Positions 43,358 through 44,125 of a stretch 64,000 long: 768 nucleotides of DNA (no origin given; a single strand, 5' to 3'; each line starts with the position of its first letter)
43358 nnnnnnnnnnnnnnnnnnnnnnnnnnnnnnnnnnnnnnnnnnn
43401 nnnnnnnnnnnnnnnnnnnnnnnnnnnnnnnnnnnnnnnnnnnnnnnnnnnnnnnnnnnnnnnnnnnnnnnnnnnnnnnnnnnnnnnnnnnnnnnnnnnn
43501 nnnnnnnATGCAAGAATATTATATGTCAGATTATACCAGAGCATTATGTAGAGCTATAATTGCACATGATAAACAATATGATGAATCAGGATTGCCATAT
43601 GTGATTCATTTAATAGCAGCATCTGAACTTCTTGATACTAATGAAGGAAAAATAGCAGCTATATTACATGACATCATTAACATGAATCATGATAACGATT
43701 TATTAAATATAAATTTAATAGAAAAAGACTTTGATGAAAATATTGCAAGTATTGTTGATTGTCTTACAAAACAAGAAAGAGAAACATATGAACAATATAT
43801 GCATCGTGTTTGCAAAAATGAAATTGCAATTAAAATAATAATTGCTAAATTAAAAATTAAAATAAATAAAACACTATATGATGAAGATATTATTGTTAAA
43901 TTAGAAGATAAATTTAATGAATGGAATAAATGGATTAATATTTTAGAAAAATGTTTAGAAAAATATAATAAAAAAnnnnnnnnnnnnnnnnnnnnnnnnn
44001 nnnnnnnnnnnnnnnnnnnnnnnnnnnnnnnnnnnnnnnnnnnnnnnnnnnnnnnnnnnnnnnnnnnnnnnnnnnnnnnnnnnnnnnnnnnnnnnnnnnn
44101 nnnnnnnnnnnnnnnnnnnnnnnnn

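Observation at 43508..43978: SpoT/Mesh1-like HD-domain protein lacking the ED diad, plus a separate MazG-like pyrophosphohydrolase at 55503-55820: possible alarmone/nucleotide-pool manipulation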

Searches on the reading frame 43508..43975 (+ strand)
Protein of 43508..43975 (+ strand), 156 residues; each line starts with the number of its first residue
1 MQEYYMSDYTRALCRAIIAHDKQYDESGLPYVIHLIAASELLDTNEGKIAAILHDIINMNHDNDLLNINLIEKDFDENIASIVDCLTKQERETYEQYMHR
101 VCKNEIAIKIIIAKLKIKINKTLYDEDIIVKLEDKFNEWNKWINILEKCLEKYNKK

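Call 3: search_protein_families(library=pfam, proteins=[window:43508-43975:+], max_evalue=1)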
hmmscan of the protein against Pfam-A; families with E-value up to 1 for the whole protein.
seq(156 aa): 3 families
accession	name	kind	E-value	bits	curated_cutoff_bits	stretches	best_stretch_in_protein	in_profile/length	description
PF13328.12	HD_4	-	3e-06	27.5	27.2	1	14-93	3-81/156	HD domain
PF01966.28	HD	-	0.0014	19.3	22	1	37-136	16-113/116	HD domain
PF12252.14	SidE_PDE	-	0.013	15.4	25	1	26-96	128-209/226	SidE phosphodiesterase (PDE) domain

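Call 4: search_protein_families(library=phrogs, proteins=[window:43508-43975:+], max_evalue=1)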
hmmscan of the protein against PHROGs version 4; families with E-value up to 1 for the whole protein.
seq(156 aa): 3 families
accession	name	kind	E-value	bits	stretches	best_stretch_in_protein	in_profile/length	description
phrog_990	-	other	2.4e-18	67.5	1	3-110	149-257/374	metal-dependent phosphohydrolase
phrog_30929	-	unknown function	0.0012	18.9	1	12-117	241-346/413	-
phrog_12880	-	head and packaging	0.094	13.4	1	38-82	130-174/228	head scaffolding protein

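Call 5: search_solved_structures(query=window:43508-43975:+, max_evalue=10, show_alignments=3)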
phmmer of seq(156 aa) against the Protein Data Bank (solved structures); distinct sequences matched with E-value up to 10: 17.
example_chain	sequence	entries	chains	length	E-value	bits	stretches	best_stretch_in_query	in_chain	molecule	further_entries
7smg_A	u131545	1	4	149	6.6e-10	42.1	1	11-126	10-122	(p)ppApp hydrolase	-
1vj7_A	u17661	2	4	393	2.2e-06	30.7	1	10-113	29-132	Bifunctional RELA/SPOT | Bifunctional (p)ppGpp synthase/hydrolase RelA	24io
8acu_A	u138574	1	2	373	8.3e-06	28.8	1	10-111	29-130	GTP pyrophosphokinase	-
7oiw_A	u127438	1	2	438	1e-05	28.5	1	16-114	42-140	GTP pyrophosphokinase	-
6yxa_A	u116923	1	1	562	1.7e-05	27.7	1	10-111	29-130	GTP pyrophosphokinase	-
7qps_A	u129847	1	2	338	0.00018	24.4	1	17-100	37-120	ACT domain protein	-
7qpr_A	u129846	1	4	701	0.00078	22.4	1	17-100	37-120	ACT domain protein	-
7qoc_A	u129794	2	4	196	0.0018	21.2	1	14-95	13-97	Guanosine polyphosphate pyrophosphohydrolases/synthetases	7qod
5xnx_A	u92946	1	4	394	0.0048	19.8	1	15-92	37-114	Bifunctional (p)ppGpp synthase/hydrolase RelA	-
8qel_A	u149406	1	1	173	0.029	17.3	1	68-153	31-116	Eukaryotic translation initiation factor 2 subunit alpha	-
2a19_A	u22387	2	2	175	0.033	17.1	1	68-153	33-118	Eukaryotic translation initiation factor 2 alpha subunit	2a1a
1q46_A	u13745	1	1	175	0.033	17.1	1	68-153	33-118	translation initiation factor 2 alpha subunit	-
6gsm_j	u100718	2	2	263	0.1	15.5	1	68-153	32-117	Eukaryotic translation initiation factor 2 subunit alpha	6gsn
7qoe_A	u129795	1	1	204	0.11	15.5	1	11-85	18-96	HDc domain-containing protein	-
3j81_j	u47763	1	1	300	0.13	15.1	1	69-153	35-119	eIF2 alpha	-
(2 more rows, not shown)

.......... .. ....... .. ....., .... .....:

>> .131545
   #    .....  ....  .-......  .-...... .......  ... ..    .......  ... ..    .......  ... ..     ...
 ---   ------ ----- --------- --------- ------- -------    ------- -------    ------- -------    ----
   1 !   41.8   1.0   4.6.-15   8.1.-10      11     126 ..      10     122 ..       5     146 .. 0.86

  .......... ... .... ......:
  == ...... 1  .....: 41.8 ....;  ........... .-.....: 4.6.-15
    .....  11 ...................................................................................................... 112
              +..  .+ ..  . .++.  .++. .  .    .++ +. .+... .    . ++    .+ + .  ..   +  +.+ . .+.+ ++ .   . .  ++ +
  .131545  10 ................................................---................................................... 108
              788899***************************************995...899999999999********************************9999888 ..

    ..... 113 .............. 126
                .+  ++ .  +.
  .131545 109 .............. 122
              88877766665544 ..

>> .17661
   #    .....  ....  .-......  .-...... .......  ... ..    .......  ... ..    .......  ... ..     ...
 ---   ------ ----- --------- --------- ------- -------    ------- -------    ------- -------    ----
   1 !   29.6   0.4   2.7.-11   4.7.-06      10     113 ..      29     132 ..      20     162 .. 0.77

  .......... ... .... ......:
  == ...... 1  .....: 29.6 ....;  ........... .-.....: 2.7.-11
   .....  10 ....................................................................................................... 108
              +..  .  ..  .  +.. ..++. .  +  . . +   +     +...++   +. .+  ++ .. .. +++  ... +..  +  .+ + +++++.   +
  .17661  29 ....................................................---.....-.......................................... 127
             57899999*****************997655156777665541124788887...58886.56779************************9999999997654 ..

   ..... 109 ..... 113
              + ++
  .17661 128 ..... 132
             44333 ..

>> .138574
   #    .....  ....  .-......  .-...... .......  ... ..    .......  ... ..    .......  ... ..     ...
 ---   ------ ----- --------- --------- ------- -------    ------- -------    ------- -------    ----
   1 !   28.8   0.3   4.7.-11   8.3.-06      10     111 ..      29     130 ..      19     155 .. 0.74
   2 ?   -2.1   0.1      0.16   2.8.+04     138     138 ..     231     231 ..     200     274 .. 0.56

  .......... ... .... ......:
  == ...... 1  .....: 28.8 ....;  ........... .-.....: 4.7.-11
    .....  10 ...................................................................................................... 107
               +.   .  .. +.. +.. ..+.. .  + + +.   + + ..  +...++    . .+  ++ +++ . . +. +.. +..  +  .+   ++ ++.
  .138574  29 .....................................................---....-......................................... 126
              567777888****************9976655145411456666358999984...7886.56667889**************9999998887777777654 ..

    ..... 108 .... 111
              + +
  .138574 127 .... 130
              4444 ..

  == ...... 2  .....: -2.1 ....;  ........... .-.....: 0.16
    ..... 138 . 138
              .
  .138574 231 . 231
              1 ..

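Call 9: search_dna_similar(query=window:43508-43975:+, collection=phages, mode=protein, max_evalue=0.001, max_rows=30)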
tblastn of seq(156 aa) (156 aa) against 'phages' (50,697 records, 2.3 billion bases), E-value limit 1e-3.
Records with a match: 3; places in all: 3; records where one place covers at least 80% of the query: 0.
Best place of each record, by identity: <60% 3.
By first word of the organism name: Ralstonia 2; phage 1.
By host as written in the record: - 3.
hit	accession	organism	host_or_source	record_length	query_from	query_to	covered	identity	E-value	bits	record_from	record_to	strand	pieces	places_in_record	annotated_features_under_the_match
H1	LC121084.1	Ralstonia phage RSP15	-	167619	16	101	55%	36.0%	2e-5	49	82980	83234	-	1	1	hypothetical protein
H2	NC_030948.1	Ralstonia phage RSP15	-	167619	16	101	55%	36.0%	2e-5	49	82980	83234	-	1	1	metal-dependent phosphohydrolase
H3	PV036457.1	phage IMGVR 15682261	human feces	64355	20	101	53%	34.1%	6e-4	44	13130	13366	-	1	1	metal-dependent phosphohydrolase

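Call 12: find_homologous_proteins(query=window:43508-43975:+, max_evalue=0.001)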
Query window:43508-43975:+ (156 aa): 1 proteins with E <= 0.001 among 17 candidates.
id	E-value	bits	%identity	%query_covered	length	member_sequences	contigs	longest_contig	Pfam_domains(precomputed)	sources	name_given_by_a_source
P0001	4.6e-96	336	100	100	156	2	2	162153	PF13328.13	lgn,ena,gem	-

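Call 14: find_encoding_contigs(protein=P0001, flank=10000, max_places=6)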
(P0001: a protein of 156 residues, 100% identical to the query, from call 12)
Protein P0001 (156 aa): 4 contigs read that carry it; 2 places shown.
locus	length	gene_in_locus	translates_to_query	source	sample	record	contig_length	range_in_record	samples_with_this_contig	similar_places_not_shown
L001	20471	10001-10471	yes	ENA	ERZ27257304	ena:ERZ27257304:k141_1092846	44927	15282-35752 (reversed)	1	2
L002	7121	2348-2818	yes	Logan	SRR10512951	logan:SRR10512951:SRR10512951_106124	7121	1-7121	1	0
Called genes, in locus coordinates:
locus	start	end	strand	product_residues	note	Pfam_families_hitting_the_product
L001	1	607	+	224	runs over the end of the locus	-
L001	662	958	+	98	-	-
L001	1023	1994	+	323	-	-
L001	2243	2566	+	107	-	-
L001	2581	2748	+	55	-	-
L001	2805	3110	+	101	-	-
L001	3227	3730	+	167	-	-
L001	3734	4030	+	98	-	-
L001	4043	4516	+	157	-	-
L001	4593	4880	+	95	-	-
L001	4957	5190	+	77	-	-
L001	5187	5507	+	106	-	-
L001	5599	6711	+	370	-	-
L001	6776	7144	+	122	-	-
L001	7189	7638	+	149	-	-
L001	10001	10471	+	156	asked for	PF13328:HD_4 (weak)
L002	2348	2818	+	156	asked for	PF13328:HD_4 (weak)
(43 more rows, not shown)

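Call 19: search_protein_families(library=ncbifam, proteins=[window:43508-43975:+], max_evalue=1)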
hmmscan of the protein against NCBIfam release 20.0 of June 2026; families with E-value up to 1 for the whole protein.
window:43508-43975:+ (156 aa): 3 families
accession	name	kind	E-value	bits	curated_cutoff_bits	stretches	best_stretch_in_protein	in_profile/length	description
TIGR00691.1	spoT_relA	subfamily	3.3e-12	45.5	499.2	1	12-116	1-103/687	RelA/SpoT family protein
NF008303.0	PRK11092.1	equivalog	3.3e-06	25.6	947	1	10-97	24-111/702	bifunctional GTP diphosphokinase/guanosine-3',5'-bis pyrophosphate 3'-pyrophosphohydrolase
TIGR02680.1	TIGR02680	hypoth_equivalog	0.36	8.5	462.85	1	56-123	1075-1143/1356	TIGR02680 family protein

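Call 20: search_protein_representatives(protein=window:43508-43975:+)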
Query: 156 residues. Proteins with E-value up to 0.001 (for the whole library): 3900; up to 1e-10: 165; up to 1e-30: 1. The best 150 are listed.
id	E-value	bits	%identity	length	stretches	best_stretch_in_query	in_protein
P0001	1.5e-96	336.3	100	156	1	1-156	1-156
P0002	4.9e-23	97.7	31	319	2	8-141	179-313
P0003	9.5e-20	87.1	40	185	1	6-152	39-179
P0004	3.1e-19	85.4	37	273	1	8-154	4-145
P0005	1.1e-16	77.1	36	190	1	11-147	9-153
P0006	1.6e-16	76.5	33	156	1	6-150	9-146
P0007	2.5e-16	76.0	41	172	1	7-121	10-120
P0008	3.9e-16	75.3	31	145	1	7-149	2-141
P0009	1.4e-15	73.5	34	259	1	11-155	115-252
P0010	2.4e-15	72.8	36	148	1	9-153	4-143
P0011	2.7e-15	72.6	38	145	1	5-140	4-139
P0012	2.9e-15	72.5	40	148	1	10-129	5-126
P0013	4.2e-15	72.0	43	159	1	10-112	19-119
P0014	4.6e-15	71.9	37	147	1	10-142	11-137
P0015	6.5e-15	71.4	34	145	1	6-141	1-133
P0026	2.3e-13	66.3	36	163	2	23-154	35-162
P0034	7.4e-13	64.7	35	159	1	19-149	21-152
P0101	2.7e-11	59.6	32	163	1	15-121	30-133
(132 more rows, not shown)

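Call 35: find_related_loci(query=window:43508-43975:+, collection=viral_contigs, flank=10000)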
Query window:43508-43975:+ (156 aa) in viral_contigs; peptide patterns used: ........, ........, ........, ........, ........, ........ (x = any residue, [..] = any of these).
2 stretches matched a pattern, but none encodes a relative of the query by tblastn (E <= 1e-3).

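Call 44: predict_structure(alignment_id=A1)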
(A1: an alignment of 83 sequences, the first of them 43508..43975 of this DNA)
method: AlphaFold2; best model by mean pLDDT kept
length: 156 residues; sequences in the alignment: 83
mean_pLDDT: 93.7   pTM: 0.88
mean pLDDT of the five models: 93.7, 92.7, 92.6, 92.6, 92.3
residues with pLDDT >= 90: 137; 70-90: 12; 50-70: 7; < 50: 0
segments of 3 or more residues with pLDDT < 50: none
pLDDT, mean of each block of 10 residues (from residue 1): 88 95 94 97 98 88 72 95 95 97 98 97 95 97 98 95
secondary structure, 60 per line:
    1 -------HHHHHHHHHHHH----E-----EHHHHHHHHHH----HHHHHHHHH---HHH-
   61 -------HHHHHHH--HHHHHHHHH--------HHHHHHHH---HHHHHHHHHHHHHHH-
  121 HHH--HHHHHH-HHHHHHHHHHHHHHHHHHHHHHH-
elements in order: H8-19 H31-40 H45-53 H68-74 H77-85 H94-101 H105-119 H126-131 H133-155

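Call 47: fold_search(model_id=the predicted structure, library=pdb)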
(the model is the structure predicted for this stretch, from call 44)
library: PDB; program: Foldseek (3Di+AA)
matches with E <= 10: 140; with E <= 0.001: 12
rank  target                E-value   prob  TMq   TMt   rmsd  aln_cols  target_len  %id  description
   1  7smg_B                7.5e-08  1.00  0.84  0.91   1.7       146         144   25  Crystal structure of a (p)ppApp hydrolase from Bacteroides caccae (released 2022-11-09)
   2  7smg_A                1.6e-07  1.00  0.83  0.91   1.6       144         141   26  Crystal structure of a (p)ppApp hydrolase from Bacteroides caccae (released 2022-11-09)
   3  7smg_C                2.4e-07  1.00  0.76  0.82   2.5       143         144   26  Crystal structure of a (p)ppApp hydrolase from Bacteroides caccae (released 2022-11-09)
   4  7smg_D                3.1e-07  1.00  0.79  0.86   2.3       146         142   25  Crystal structure of a (p)ppApp hydrolase from Bacteroides caccae (released 2022-11-09)
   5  3nqw_A                1.4e-04  1.00  0.70  0.62   4.8       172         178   19  A metazoan ortholog of SpoT hydrolyzes ppGpp and plays a role in starvation responses (released 2010-09-08)
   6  7qod_A                3.4e-04  1.00  0.72  0.60   6.2       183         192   21  Native structure of a small alarmone hydrolase (RelH) from Corynebacterium glutamicum (released 2022-07-13)
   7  9chy_B                4.1e-04  1.00  0.64  0.57   4.8       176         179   18  Crystal structure of the human MESH1 (D66K)-PAPS complex (released 2025-12-10)
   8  3nr1_A                4.8e-04  1.00  0.63  0.57   4.8       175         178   19  A metazoan ortholog of SpoT hydrolyzes ppGpp and plays a role in starvation responses (released 2010-09-08)
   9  7qod_B                5.0e-04  1.00  0.70  0.61   5.0       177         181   21  Native structure of a small alarmone hydrolase (RelH) from Corynebacterium glutamicum (released 2022-07-13)
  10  9chy_A                6.4e-04  1.00  0.63  0.56   5.0       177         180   18  Crystal structure of the human MESH1 (D66K)-PAPS complex (released 2025-12-10)
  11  7qoc_B                7.1e-04  1.00  0.69  0.59   6.2       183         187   20  Se-Met derivative structure of a small alarmone hydrolase (RelH) from Corynebacterium glutamicum (released 2022-07-13)
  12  5vxa_A                7.4e-04  1.00  0.67  0.60   4.4       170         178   18  Structure of the human Mesh1-NADPH complex (released 2018-05-23)
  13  7qoc_A                1.2e-03  1.00  0.66  0.55   6.6       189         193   20  Se-Met derivative structure of a small alarmone hydrolase (RelH) from Corynebacterium glutamicum (released 2022-07-13)
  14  6yvc_B                2.3e-03  1.00  0.66  0.61   7.1       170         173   19  Crystal structure of the small alarmone hydrolase (SAH) of Pseudomonas aeruginosa (released 2021-05-12)
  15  6z3n_AAA              2.5e-03  1.00  0.57  0.52   8.1       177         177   21  Apo Structure of a Hydrolase from Pseudomonas aeruginosa PAO1 (released 2021-06-09)
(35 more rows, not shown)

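Call 52: find_homologous_proteins(query=P0034, max_evalue=0.00001)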
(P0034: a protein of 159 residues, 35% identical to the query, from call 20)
Query P0034 (159 aa): 8 proteins with E <= 0.00001 among 63 candidates.
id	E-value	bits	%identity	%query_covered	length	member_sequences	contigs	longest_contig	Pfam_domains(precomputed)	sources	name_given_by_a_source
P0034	7.6e-97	339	100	100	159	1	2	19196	-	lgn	-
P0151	2.5e-21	94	37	91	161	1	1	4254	PF13328.13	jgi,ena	-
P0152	4.7e-20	90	39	86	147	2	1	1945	-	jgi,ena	-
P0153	7.2e-20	90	41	82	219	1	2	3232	PF13328.13,PF13936.13,PF07750.18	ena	-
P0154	6.8e-17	80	38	82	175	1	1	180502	-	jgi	-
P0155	1.2e-16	79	39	81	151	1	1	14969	-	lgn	-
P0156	2.9e-16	78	39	82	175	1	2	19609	PF13328.13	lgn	-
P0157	3.4e-13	68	35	85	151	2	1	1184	PF13328.13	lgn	-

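Call 54: find_encoding_contigs(protein=P0034, flank=8000, max_places=2)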
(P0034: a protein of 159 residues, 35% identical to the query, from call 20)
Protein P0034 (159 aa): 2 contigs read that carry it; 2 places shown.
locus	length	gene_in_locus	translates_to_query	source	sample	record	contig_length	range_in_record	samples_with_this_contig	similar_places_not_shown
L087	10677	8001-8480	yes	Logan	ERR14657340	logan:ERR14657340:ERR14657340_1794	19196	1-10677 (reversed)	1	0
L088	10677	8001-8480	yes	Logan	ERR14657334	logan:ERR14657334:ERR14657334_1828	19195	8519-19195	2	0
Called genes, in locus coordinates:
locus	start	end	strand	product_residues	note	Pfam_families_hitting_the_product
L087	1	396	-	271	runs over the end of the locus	-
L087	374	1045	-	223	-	PF03104:DNA_pol_B_exo1, PF00929:RNase_T, PF13482:RNase_H_2 (faint)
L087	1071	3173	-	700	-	PF01368:DHH, PF02272:DHHA1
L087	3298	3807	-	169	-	PF13489:Methyltransf_23, PF08241:Methyltransf_11 (faint), PF08242:Methyltransf_12 (weak), PF13649:Methyltransf_25 (weak)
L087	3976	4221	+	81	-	-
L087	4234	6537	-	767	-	PF14490:HHH_RecD2, PF13086:AAA_11 (weak), PF13604:AAA_30, PF13245:AAA_19, PF13476:AAA_23 (weak), PF18335:SH3_13, PF01443:Viral_helicase1 (weak), PF13538:UvrD_C_2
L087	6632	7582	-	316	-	PF13155:Toprim_2 (weak)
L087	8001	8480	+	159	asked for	-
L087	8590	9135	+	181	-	-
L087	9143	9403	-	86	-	-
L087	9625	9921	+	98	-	-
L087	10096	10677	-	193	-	?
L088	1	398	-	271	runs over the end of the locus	-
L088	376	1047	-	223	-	PF03104:DNA_pol_B_exo1, PF00929:RNase_T, PF13482:RNase_H_2 (faint)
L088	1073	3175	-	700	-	PF01368:DHH, PF02272:DHHA1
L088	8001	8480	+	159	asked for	-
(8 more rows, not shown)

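Call 61: find_related_loci(query=window:43508-43975:+, collection=genome_contigs, flank=10000)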
Query window:43508-43975:+ (156 aa) in genome_contigs; peptide patterns used: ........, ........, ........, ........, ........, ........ (x = any residue, [..] = any of these).
19 stretches matched a pattern, but none encodes a relative of the query by tblastn (E <= 1e-3).

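Call 74: find_related_loci(query=window:43508-43975:+, collection=metagenome_contigs, flank=6000)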
Query window:43508-43975:+ (156 aa) in metagenome_contigs; peptide patterns used: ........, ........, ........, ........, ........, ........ (x = any residue, [..] = any of these).
28 stretches matched a pattern, but none encodes a relative of the query by tblastn (E <= 1e-3).
